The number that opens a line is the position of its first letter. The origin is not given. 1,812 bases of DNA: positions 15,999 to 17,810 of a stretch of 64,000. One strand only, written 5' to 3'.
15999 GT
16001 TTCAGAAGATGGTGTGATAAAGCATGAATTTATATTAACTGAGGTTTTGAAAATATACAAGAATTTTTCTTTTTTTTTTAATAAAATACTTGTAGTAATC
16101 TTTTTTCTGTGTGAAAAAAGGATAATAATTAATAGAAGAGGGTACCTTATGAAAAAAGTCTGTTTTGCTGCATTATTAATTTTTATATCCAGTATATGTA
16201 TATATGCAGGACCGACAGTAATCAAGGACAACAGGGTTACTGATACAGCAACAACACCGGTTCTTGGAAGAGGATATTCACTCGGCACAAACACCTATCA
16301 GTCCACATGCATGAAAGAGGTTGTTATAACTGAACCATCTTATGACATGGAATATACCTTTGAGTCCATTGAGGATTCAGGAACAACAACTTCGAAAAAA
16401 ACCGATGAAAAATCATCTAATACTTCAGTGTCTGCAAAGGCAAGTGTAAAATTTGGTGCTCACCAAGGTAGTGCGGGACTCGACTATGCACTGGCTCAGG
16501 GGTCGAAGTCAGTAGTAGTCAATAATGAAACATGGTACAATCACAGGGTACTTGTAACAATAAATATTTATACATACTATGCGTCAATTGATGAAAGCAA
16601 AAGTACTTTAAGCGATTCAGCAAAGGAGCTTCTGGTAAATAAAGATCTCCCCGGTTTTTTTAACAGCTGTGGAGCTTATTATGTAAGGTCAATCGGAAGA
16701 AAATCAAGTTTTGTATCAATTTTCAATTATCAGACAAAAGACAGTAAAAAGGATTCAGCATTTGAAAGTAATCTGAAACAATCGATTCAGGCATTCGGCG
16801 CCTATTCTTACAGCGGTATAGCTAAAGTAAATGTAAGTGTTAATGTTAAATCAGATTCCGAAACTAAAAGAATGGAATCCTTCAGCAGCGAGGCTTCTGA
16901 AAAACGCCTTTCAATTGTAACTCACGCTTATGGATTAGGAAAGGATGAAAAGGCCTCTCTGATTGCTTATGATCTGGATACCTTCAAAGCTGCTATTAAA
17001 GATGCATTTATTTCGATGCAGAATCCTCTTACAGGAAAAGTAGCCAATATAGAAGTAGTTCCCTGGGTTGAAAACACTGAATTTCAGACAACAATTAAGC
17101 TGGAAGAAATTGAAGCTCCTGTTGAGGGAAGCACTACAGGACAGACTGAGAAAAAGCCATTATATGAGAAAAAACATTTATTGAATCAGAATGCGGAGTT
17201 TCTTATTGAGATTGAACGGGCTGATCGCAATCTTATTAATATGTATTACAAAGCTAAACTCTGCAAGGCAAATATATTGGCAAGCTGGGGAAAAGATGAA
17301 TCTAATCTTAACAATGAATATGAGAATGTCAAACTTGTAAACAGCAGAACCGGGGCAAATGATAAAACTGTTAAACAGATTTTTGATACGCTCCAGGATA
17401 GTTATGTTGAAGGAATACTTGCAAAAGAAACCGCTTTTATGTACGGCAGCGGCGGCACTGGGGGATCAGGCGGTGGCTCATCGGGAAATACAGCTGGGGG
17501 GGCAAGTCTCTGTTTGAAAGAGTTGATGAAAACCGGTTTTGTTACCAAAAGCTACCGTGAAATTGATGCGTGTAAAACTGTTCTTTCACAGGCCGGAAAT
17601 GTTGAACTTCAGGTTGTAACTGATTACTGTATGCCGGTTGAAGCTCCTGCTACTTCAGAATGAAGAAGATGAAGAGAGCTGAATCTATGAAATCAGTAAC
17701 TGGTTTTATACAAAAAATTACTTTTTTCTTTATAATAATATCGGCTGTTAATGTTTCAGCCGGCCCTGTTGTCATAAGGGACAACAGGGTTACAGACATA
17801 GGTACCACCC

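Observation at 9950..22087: Seven-gene tandem array of secreted, strongly diverged MACPF/perforin-like paralogues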

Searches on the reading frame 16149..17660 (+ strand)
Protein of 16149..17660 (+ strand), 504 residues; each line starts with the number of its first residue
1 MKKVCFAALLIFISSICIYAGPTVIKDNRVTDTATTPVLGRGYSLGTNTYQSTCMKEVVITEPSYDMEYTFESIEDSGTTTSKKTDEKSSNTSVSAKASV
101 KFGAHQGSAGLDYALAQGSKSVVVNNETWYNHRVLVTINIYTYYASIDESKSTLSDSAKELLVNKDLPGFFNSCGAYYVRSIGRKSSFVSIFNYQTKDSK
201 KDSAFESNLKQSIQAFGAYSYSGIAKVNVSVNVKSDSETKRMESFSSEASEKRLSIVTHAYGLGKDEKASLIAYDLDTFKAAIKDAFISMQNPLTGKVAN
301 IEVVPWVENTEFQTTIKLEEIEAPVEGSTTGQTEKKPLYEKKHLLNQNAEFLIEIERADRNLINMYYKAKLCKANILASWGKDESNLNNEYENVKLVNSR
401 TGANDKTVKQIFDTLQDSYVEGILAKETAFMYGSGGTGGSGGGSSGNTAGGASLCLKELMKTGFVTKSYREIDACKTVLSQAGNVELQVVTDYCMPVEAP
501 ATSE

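Call 3: search_protein_families(library=pfam, proteins=[window:16149-17660:+], max_evalue=1)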
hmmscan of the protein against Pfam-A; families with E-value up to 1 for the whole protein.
window:16149-17660:+ (504 aa): 0 families

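Call 4: search_protein_families(library=ncbifam, proteins=[window:16149-17660:+], max_evalue=1)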
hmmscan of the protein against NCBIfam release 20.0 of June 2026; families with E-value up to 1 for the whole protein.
window:16149-17660:+ (504 aa): 0 families

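Call 6: search_solved_structures(query=window:16149-17660:+, max_evalue=10)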
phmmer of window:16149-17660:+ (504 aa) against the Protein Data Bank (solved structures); distinct sequences matched with E-value up to 10: 24.
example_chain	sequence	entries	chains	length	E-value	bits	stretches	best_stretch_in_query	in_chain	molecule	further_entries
2l6h_A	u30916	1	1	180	0.07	15.5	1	385-459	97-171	Focal adhesion kinase 1, linker, Paxillin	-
7rk2_C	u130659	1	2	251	0.085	15.2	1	426-480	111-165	scFv 2D9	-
7nmi_B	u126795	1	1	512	0.12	14.7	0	136-173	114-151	S100P-ANXA2 chimera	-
7jvx_A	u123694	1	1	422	0.36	13.1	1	335-453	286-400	Phosphatidylinositol 3,4,5-trisphosphate 3-phosphatase and dual-specificity protein phosph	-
6ar6_B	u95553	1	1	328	0.44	12.8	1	399-449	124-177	DLD-4 darpin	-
7pp2_A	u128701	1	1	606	0.65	12.3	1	411-457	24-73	Exocyst subunit Exo70 family protein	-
8uqb_A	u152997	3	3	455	0.66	12.2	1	409-482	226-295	E3 ubiquitin-protein ligase RNF168,Ubiquitin-conjugating enzyme E2 D3,Histone H2B type 2-E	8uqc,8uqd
9tuy_A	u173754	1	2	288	0.74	12.1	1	373-444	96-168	MAD8-739 scFv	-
3juy_B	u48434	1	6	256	0.8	12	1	413-476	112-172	3B3 single chain variant HIV-1 antibody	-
8jg2_A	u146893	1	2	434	0.81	12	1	40-103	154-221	Acetyl-CoA C-acetyltransferase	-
6z5n_A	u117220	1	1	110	0.98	11.7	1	398-448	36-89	DnaJ homolog subfamily B member 1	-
8uqe_B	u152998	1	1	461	1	11.6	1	410-482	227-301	E3 ubiquitin-protein ligase RNF168,Ubiquitin-conjugating enzyme E2 D3,Histone H2B type 2-E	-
6tdn_A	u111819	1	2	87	1.4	11.2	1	412-447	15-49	Beta-ketoacyl synthase,Beta-ketoacyl synthase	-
8v0d_B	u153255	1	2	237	1.5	11.1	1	410-451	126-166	Ubch5B-RING3 of MIB1 fusion protein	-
8bg4_A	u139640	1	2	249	2.8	10.2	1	401-454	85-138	pT1611 single-chain Fv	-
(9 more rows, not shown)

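Call 7: find_homologous_proteins(query=window:16149-17660:+, max_evalue=0.001)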
Query window:16149-17660:+ (504 aa): 311 proteins with E <= 0.001 among 8000 candidates; the best 120 are listed.
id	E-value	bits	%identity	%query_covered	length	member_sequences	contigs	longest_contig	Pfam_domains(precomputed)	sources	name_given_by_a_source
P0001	0.0e+0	1105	100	100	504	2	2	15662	-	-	-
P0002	8.8e-282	953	84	100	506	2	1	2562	-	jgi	-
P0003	6.7e-277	937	84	100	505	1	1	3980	-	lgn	-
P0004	3.4e-235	799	75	95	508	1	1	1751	-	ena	-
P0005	4.9e-204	697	62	99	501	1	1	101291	-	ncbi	-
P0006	1.5e-199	682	64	99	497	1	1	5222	-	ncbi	-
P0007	8.7e-197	673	62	99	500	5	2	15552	-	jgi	-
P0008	1.1e-195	669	62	99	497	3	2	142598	-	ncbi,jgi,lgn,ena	-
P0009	1.1e-194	666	63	99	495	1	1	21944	-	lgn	-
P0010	4.3e-186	638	59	99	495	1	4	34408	-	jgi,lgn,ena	-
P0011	2.8e-181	622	59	99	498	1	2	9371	-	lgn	-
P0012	1.1e-164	567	55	99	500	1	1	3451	-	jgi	-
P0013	1.3e-151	524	51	98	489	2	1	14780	-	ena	-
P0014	7.6e-148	512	51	99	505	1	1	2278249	-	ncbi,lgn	-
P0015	2.1e-143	497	48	97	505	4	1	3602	-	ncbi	-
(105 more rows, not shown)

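Call 11: search_solved_structures(query=A2, max_evalue=10, show_alignments=2)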
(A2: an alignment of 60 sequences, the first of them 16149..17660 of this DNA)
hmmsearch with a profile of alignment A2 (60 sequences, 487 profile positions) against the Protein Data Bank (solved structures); distinct sequences matched with E-value up to 10: 5.
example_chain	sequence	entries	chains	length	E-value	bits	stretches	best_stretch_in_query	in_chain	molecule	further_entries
8ydl_A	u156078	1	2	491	0.00095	21.3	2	260-293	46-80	Fusion glycoprotein F2, F1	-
8ilt_A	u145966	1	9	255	0.13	14.3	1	162-228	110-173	Carboxylesterase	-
1tqh_A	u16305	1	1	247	0.19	13.8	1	162-220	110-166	Carboxylesterase precursor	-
1r1d_A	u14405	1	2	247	0.29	13.1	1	162-220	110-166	Carboxylesterase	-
4diu_A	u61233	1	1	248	0.65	12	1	162-219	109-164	Engineered Protein PF00326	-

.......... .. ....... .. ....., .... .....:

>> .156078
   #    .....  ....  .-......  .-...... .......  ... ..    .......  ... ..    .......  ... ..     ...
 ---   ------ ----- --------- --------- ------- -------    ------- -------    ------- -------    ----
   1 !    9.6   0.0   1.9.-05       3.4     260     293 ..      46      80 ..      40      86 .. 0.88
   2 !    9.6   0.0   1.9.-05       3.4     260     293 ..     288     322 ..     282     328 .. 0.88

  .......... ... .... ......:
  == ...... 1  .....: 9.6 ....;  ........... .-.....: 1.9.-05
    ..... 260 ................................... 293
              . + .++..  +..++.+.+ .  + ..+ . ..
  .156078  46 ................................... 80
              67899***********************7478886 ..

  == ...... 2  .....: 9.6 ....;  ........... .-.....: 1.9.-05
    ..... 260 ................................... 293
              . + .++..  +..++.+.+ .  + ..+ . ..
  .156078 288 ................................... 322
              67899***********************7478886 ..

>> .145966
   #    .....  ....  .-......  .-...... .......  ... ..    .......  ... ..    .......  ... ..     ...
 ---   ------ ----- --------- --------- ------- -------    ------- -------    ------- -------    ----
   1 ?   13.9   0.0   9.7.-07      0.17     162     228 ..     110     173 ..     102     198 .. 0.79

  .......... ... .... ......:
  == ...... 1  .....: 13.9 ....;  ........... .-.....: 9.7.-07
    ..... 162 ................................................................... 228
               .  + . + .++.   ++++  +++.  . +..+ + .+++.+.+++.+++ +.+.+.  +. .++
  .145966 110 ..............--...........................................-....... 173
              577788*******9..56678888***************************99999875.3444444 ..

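Call 15: predict_structure(alignment_id=A2)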
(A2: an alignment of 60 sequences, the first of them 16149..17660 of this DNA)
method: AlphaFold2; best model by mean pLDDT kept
length: 504 residues; sequences in the alignment: 60
mean_pLDDT: 71.4   pTM: 0.62
mean pLDDT of the five models: 71.4, 71.3, 71.0, 70.3, 70.0
residues with pLDDT >= 90: 92; 70-90: 231; 50-70: 79; < 50: 102
segments of 3 or more residues with pLDDT < 50: 1-3, 17-51, 77-110, 217-234, 437-447
pLDDT, mean of each block of 10 residues (from residue 1): 54 53 31 33 33 73 80 56 24 26 39 59 80 85 79 89 90 85 82 86 86 61 32 56 81 83 64 74 79 72 86 81 58 69 92 88 89 91 89 88 89 92 92 64 51 93 91 90 74 81 60
secondary structure, 60 per line:
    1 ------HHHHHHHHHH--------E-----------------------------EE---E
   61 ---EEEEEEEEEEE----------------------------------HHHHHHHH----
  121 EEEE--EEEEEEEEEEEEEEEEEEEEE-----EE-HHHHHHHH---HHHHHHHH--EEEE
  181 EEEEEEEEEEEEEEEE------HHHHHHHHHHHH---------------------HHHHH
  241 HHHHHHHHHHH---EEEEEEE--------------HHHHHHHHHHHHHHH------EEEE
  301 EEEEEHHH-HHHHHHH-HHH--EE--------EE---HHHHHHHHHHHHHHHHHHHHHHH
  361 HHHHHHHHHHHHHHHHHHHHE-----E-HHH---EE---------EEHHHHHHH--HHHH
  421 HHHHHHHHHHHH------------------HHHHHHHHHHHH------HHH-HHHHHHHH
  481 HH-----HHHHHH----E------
elements in order: H7-16 E64-74 H109-116 E121-124 E127-147 H156-163 H167-174 E177-196 H203-214 H236-251 E255-261 H276-290 E297-305 H310-316 H338-380 H408-414 H417-432 H451-462 H473-482 H488-493

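Call 17: fold_search(model_id=the predicted structure, library=pdb)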
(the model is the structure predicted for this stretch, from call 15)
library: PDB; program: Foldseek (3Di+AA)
matches with E <= 10: 104; with E <= 0.001: 0
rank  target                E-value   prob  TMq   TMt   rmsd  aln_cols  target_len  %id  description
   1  6fbm_A                2.6e-03  0.91  0.14  0.14  11.7       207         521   14  Crystal structure of GNIP1Aa from Chromobacterium piscinae (released 2019-01-30)
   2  8b6v_A                6.0e-03  0.95  0.17  0.18  20.4       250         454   11  Mp2Ba1 pre-pore (released 2023-05-31)
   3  2qp2                  6.7e-03  0.80  0.14  0.14  14.2       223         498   14  Structure of a MACPF/perforin-like protein (released 2007-09-04)
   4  5imy_B                8.7e-03  0.98  0.19  0.20  10.9       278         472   12  Trapped Toxin (released 2016-08-24)
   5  4e0s_B                1.4e-02  0.82  0.15  0.09  13.1       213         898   12  Crystal Structure of C5b-6 (released 2012-04-18)
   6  5j67_B                2.3e-02  0.47  0.12  0.11  11.6       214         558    9  Structure of Astrotactin-2, a conserved vertebrate-specific and perforin-like membrane protein involved in neuronal de (released 2016-05-25)
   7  3ojy_B                2.5e-02  0.77  0.17  0.17  13.7       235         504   11  Crystal Structure of Human Complement Component C8 (released 2011-04-13)
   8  5j67_D                2.5e-02  0.44  0.11  0.11  11.6       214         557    9  Structure of Astrotactin-2, a conserved vertebrate-specific and perforin-like membrane protein involved in neuronal de (released 2016-05-25)
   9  5j67_A                2.5e-02  0.44  0.11  0.11  11.6       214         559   10  Structure of Astrotactin-2, a conserved vertebrate-specific and perforin-like membrane protein involved in neuronal de (released 2016-05-25)
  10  4oej                  2.6e-02  0.57  0.14  0.15  15.6       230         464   10  Structure of membrane binding protein pleurotolysin B from Pleurotus ostreatus (released 2015-02-18)
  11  5j67_C                2.7e-02  0.44  0.11  0.11  11.6       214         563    9  Structure of Astrotactin-2, a conserved vertebrate-specific and perforin-like membrane protein involved in neuronal de (released 2016-05-25)
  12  9uj0_A                3.2e-02  0.69  0.21  0.23  17.6       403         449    8  Structure of Aegerolysin-L pore (released 2025-06-18)
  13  4ov8                  3.4e-02  0.51  0.14  0.15  15.6       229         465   10  Crystal Structure of the TMH1-lock mutant of the mature form of pleurotolysin B (released 2015-02-18)
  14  7nyd_E                3.9e-02  0.38  0.15  0.15  20.4       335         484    8  cryoEM structure of 2C9-sMAC (released 2021-10-06)
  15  2rd7_A                4.6e-02  0.47  0.14  0.19  19.2       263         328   10  Human Complement Membrane Attack Proteins Share a Common Fold with Bacterial Cytolysins (released 2008-05-27)
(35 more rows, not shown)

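Call 27: find_related_loci(query=A2, collection=genome_contigs, flank=10000)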
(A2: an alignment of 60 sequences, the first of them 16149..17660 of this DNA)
Query A2 (504 aa) in genome_contigs; peptide patterns used: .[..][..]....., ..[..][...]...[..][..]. (x = any residue, [..] = any of these).
81 stretches matched a pattern; 57 encode a relative of the query (tblastn E <= 1e-3); 44 distinct loci.
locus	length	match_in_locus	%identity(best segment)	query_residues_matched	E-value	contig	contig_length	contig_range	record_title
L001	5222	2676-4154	64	1-497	0e+0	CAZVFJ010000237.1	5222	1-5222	MAG TPA_asm: uncultured Leptospirales bacterium isolate SRP192927_co3_21 genome assembly, contig: NODE_47230_length_5222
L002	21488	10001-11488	62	1-500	0e+0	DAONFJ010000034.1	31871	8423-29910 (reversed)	MAG TPA_asm: Spirochaetota bacterium isolate AMR_MDS_3846 NODE_1369_length_31871_cov_10.148919, whole genome shotgun seq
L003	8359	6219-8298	51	4-499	7e-159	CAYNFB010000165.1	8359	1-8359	MAG TPA_asm: uncultured Leptospirales bacterium isolate binchicken_co42_9 genome assembly, contig: NODE_15075_length_835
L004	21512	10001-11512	51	1-499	6e-158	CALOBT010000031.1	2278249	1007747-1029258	MAG: uncultured Spirochaetota bacterium isolate LOGT_bin.0113 genome assembly, contig: contig_15214, whole genome shotgu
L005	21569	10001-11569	47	6-496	6e-149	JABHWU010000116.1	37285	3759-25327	MAG: Deltaproteobacteria bacterium isolate SI047_bin2 k141_776490, whole genome shotgun sequence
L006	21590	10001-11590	46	9-496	5e-148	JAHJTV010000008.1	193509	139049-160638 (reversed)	MAG: bacterium isolate OS_PC_MetaG.mb.69 OS_PC_MetaG.mb.69_k141_34000, whole genome shotgun sequence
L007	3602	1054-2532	48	9-499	1e-152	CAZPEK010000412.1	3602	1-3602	MAG TPA_asm: uncultured Leptospirales bacterium isolate binchicken_co42_271 genome assembly, contig: NODE_55071_length_3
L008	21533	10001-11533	49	9-497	2e-146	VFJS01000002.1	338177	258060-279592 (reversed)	MAG: Spirochaetia bacterium isolate Bin_56_1 c_000000736779, whole genome shotgun sequence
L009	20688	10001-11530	47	4-497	6e-137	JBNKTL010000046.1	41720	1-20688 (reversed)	MAG: Spirochaetota bacterium isolate A2.bin.24.permissive NODE_46_length_41720_cov_6.691833, whole genome shotgun sequen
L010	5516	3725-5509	44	6-496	2e-134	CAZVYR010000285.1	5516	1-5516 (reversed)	MAG TPA_asm: uncultured Leptospirales bacterium isolate binchicken_co129_857 genome assembly, contig: NODE_52039_length_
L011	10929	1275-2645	43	1-496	2e-131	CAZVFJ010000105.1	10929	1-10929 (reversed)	MAG TPA_asm: uncultured Leptospirales bacterium isolate SRP192927_co3_21 genome assembly, contig: NODE_15132_length_1092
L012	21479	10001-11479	62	1-497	0e+0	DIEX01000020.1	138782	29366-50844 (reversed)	MAG TPA_asm: Spirochaetia bacterium UBA5763 UBA5763_contig_4621, whole genome shotgun sequence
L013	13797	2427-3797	43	1-496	2e-128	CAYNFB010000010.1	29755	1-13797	MAG TPA_asm: uncultured Leptospirales bacterium isolate binchicken_co42_9 genome assembly, contig: NODE_1581_length_2975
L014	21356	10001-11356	44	16-497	1e-124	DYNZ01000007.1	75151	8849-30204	MAG TPA_asm: Leptospira biflexa isolate SulCav_GS09_5_45_42 SulCav_GS09_5_259_length_75151_cov_23_542812, whole genome s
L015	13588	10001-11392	44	1-497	2e-122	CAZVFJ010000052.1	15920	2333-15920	MAG TPA_asm: uncultured Leptospirales bacterium isolate SRP192927_co3_21 genome assembly, contig: NODE_8310_length_15920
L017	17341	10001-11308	42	20-500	4e-117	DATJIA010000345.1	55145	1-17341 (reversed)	MAG TPA_asm: Kofleriaceae bacterium isolate SMAG_U15526 k141_9976748, whole genome shotgun sequence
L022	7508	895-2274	41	9-496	5e-109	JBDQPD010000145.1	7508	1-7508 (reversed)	MAG: Myxococcota bacterium isolate SFB_27S_18OctNov_coas_69 k141_1294695_length_7508_cov_36.9513, whole genome shotgun s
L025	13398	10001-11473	42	1-496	8e-104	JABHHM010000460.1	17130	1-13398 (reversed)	MAG: Methylococcales bacterium isolate SI037_bin4 k141_1249286, whole genome shotgun sequence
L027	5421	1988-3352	39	18-496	7e-103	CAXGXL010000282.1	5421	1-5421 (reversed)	MAG TPA_asm: uncultured bacterium isolate ERR594338_concoct_180 genome assembly, contig: ERZ11848501.23166, whole genome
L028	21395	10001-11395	38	8-496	2e-98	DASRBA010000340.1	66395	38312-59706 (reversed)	MAG TPA_asm: Myxococcaceae bacterium isolate SMAG_U11132 k141_5005911, whole genome shotgun sequence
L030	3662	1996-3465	38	20-496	8e-97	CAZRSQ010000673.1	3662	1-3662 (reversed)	MAG TPA_asm: uncultured Kofleriaceae bacterium isolate SRP287051_co2_177 genome assembly, contig: NODE_35122_length_3662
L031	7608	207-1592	39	9-496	2e-94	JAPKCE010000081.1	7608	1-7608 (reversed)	MAG: Myxococcota bacterium isolate ANT-56 NODE_5302_length_7608_cov_4.301470, whole genome shotgun sequence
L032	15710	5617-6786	39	9-427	3e-87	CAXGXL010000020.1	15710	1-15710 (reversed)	MAG TPA_asm: uncultured bacterium isolate ERR594338_concoct_180 genome assembly, contig: ERZ11848501.5551, whole genome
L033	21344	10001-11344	35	1-496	3e-83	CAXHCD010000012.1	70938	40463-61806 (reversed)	MAG TPA_asm: uncultured Oligoflexia bacterium isolate SRR12480088_concoct_21 genome assembly, contig: ERZ4874608.63, who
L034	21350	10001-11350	35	1-496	2e-82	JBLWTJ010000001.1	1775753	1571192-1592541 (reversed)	MAG: Bacteriovoracaceae bacterium isolate EA05-03 A05maxbin.018RE.5K@1, whole genome shotgun sequence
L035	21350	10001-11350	33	1-496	2e-76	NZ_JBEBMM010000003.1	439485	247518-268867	Halobacteriovorax sp. ZH2_bin.1 c_000000000003, whole genome shotgun sequence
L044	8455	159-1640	34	4-432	9e-31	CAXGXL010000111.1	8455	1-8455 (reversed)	MAG TPA_asm: uncultured bacterium isolate ERR594338_concoct_180 genome assembly, contig: ERZ11848501.13013, whole genome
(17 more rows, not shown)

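Call 46: search_protein_families(library=pfam, alignment_id=A2, max_evalue=10)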
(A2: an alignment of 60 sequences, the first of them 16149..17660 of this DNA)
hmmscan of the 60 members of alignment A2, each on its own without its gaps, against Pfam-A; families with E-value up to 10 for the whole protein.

A. member 1, window:16149-17660:+ (504 aa): 0 families

B. families by the number of members that match (of 60 scanned): 35 families (the first 25 are shown)
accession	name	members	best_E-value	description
PF14198.11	TnpV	4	0.1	Transposon-encoded protein TnpV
PF01023.25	S_100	2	0.004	S-100/ICaBP type calcium binding domain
PF13390.11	DUF4108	2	0.15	Protein of unknown function (DUF4108)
PF06952.16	PsiA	2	0.19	PsiA protein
PF07091.17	FmrO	2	0.3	Ribosomal RNA methyltransferase (FmrO)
PF01346.23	FKBP_N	2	7.7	Domain amino terminal to FKBP-type peptidyl-prolyl isomerase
PF01983.22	CofC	1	0.0091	Guanylyl transferase CofC like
PF18308.6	GGA_N-GAT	1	0.01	N-terminal extension of GAT domain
PF18548.6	MetOD2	1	0.021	Metanogen output domain 2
PF10750.14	DUF2536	1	0.022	Protein of unknown function (DUF2536)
PF17116.11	T9SS_plug_1st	1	0.025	Type 9 secretion system plug protein 1st domain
PF07460.16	NUMOD3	1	0.033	NUMOD3 motif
PF00265.24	TK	1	0.034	Thymidine kinase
PF01434.24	Peptidase_M41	1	0.044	Peptidase family M41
PF09041.15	Aurora-A_bind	1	0.047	Aurora-A binding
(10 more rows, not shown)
